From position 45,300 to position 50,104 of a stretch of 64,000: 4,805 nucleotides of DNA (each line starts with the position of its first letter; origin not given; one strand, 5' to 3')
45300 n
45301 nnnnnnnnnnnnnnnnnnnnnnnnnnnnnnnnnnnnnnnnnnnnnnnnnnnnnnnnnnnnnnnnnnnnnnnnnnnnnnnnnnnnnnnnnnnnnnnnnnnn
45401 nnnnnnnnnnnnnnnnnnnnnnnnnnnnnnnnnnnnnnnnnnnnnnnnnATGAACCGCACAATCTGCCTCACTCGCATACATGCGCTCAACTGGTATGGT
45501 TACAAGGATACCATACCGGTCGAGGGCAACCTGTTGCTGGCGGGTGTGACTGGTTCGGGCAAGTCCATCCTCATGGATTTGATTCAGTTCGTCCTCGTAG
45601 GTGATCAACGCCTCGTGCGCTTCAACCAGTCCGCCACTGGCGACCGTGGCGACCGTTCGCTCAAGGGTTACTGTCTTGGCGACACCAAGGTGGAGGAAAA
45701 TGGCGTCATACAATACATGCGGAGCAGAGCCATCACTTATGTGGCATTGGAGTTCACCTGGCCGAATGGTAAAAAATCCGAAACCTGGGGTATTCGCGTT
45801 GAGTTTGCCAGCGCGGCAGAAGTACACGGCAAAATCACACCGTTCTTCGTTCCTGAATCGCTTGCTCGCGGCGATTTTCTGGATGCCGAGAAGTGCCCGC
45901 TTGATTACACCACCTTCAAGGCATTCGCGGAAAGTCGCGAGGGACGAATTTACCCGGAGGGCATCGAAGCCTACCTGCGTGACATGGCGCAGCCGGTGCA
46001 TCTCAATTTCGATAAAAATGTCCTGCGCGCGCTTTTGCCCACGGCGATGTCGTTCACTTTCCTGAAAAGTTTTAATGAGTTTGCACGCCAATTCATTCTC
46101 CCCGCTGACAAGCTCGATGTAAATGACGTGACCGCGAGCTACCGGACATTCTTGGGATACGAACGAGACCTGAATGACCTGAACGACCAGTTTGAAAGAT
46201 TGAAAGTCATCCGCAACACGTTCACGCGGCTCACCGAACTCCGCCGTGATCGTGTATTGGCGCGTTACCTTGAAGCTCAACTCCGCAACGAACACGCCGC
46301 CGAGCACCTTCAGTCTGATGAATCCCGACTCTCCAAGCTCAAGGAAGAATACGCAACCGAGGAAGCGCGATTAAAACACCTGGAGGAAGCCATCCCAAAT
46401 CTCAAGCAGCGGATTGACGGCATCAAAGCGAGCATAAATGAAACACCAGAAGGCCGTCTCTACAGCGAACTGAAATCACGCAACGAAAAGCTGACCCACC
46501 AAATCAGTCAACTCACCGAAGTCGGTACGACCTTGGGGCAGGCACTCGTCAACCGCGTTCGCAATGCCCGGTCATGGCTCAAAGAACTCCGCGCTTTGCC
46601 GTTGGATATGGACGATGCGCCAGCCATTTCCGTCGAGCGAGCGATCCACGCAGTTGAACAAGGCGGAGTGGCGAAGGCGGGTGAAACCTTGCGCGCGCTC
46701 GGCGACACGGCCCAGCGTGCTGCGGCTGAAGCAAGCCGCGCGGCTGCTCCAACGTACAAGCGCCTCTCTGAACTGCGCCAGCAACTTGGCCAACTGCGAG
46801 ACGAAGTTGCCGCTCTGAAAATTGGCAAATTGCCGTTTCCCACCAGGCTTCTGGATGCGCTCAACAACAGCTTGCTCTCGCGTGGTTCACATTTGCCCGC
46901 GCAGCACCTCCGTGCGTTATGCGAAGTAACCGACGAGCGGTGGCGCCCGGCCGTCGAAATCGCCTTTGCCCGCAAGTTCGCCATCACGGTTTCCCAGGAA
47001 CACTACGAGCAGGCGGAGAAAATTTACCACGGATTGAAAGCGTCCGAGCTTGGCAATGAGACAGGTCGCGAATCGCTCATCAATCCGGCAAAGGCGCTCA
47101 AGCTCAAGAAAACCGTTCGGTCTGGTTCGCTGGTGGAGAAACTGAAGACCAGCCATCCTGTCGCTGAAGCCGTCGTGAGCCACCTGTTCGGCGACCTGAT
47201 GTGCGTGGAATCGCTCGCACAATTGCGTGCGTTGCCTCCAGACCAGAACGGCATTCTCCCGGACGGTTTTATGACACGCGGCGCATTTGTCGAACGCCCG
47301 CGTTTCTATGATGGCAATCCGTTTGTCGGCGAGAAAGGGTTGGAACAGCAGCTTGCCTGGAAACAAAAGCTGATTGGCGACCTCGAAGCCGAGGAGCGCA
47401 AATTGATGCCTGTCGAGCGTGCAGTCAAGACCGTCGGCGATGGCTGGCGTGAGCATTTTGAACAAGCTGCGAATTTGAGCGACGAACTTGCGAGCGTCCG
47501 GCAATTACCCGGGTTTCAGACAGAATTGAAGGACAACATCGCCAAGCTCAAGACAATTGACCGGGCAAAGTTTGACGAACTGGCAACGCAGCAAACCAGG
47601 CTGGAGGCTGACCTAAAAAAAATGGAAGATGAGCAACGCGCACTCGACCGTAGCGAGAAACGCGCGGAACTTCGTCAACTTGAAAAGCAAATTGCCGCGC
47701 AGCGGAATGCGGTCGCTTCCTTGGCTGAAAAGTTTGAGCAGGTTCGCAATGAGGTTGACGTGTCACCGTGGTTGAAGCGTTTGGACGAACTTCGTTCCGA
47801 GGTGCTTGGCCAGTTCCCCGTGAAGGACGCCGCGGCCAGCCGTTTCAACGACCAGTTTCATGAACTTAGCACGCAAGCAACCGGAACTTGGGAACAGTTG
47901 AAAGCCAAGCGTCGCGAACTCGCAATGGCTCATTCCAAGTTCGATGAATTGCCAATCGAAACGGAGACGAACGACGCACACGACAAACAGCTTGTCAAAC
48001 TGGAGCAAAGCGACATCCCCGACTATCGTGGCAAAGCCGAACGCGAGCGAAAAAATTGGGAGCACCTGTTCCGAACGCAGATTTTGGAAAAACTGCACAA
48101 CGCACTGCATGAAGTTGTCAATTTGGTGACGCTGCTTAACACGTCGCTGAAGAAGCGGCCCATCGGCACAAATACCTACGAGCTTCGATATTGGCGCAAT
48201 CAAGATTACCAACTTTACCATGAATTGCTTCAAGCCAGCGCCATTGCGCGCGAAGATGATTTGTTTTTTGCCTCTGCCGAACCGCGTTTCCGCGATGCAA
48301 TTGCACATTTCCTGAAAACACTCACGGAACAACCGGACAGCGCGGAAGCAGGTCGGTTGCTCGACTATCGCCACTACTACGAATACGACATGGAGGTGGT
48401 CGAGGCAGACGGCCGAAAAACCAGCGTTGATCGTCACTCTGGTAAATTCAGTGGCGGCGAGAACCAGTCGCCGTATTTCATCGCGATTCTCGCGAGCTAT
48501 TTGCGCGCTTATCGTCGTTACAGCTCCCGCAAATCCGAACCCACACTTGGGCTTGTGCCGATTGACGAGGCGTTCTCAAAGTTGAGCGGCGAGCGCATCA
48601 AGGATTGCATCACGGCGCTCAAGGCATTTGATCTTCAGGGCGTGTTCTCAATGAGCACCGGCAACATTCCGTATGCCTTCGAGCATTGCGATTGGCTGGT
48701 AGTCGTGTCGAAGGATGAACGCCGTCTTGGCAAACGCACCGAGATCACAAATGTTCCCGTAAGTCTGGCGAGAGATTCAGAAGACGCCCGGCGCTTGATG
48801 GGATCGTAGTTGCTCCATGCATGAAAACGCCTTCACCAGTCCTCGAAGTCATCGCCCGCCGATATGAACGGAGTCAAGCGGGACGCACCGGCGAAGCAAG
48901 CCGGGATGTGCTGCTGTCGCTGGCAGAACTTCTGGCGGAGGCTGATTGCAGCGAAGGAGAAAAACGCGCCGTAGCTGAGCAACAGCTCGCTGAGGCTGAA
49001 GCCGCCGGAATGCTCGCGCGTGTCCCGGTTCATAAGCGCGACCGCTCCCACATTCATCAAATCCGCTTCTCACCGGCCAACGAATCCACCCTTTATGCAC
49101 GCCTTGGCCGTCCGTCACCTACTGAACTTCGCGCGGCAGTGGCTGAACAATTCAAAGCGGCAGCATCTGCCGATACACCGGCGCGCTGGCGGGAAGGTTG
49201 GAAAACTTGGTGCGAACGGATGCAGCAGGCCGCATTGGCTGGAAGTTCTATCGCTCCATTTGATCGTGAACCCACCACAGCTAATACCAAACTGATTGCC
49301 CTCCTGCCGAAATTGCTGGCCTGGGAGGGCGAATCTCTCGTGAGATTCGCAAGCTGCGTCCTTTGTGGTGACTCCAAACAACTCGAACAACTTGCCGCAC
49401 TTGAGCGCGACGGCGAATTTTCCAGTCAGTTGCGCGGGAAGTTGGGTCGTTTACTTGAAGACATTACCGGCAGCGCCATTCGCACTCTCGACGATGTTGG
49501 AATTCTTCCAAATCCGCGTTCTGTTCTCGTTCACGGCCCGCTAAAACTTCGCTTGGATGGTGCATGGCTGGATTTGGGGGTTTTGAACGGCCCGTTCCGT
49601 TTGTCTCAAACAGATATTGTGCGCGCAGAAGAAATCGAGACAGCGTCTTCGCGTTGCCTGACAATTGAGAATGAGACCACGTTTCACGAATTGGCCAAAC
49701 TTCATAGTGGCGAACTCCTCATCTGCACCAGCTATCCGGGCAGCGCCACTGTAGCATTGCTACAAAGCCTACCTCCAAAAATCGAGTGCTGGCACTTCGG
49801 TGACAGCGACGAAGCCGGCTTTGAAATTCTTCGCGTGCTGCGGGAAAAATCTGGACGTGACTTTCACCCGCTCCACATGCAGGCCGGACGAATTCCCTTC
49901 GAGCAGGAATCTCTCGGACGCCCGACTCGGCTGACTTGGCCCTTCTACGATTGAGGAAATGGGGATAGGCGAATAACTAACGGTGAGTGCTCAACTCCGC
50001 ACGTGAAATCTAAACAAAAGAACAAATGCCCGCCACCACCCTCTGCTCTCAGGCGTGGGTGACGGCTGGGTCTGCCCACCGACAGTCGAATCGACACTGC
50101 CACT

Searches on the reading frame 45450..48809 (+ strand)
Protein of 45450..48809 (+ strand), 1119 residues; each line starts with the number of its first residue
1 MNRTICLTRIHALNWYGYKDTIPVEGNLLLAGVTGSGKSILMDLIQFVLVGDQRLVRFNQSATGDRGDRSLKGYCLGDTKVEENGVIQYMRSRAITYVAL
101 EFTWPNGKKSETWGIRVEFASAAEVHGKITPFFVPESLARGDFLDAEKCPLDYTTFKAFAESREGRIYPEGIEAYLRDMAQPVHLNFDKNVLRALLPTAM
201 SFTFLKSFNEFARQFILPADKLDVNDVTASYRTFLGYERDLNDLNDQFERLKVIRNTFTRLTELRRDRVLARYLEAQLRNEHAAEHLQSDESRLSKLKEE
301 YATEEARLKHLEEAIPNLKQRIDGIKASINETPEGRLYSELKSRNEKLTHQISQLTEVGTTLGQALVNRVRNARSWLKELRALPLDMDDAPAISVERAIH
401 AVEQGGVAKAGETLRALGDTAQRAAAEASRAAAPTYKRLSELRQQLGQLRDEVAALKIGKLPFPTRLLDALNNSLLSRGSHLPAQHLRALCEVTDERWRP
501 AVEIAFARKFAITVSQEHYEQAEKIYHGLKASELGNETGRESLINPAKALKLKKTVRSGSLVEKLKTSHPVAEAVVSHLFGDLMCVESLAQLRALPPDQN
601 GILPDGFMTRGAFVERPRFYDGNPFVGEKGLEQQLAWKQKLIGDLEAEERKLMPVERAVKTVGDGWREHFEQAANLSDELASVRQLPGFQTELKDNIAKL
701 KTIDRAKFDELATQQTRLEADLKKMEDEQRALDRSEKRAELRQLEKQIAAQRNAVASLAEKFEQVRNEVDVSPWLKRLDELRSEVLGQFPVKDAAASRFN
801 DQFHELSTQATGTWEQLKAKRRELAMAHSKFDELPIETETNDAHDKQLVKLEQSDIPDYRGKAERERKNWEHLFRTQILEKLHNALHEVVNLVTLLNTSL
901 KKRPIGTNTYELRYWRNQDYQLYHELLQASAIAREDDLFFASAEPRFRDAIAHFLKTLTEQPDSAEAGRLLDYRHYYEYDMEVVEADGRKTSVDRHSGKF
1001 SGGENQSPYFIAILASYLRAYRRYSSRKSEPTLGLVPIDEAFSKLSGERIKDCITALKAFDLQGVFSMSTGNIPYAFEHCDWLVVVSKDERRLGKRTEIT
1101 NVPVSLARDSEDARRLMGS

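Call 15: search_protein_families(library=pfam, max_evalue=0.001, proteins=[window:45450-48809:+])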
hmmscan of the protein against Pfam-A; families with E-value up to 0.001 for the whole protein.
window:45450-48809:+ (1119 aa): 2 families
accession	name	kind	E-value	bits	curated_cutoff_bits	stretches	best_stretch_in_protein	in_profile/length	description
PF13558.12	SbcC_Walker_B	-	5.7e-21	75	27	1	969-1058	2-89/90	SbcC/RAD50-like, Walker B motif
PF13555.12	AAA_29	-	6.5e-12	45.5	27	1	7-64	1-60/61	P-loop containing region of AAA domain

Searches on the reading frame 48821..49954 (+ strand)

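Call 15: search_protein_families(library=pfam, max_evalue=0.001, proteins=[window:48821-49954:+])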
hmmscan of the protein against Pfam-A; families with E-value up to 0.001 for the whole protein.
window:48821-49954:+ (377 aa): 1 family
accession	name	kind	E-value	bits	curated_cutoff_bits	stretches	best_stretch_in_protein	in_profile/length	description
PF09983.15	JetD_C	-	8.7e-10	38.7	22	1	268-355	32-117/179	Wadjet protein JetD, C-terminal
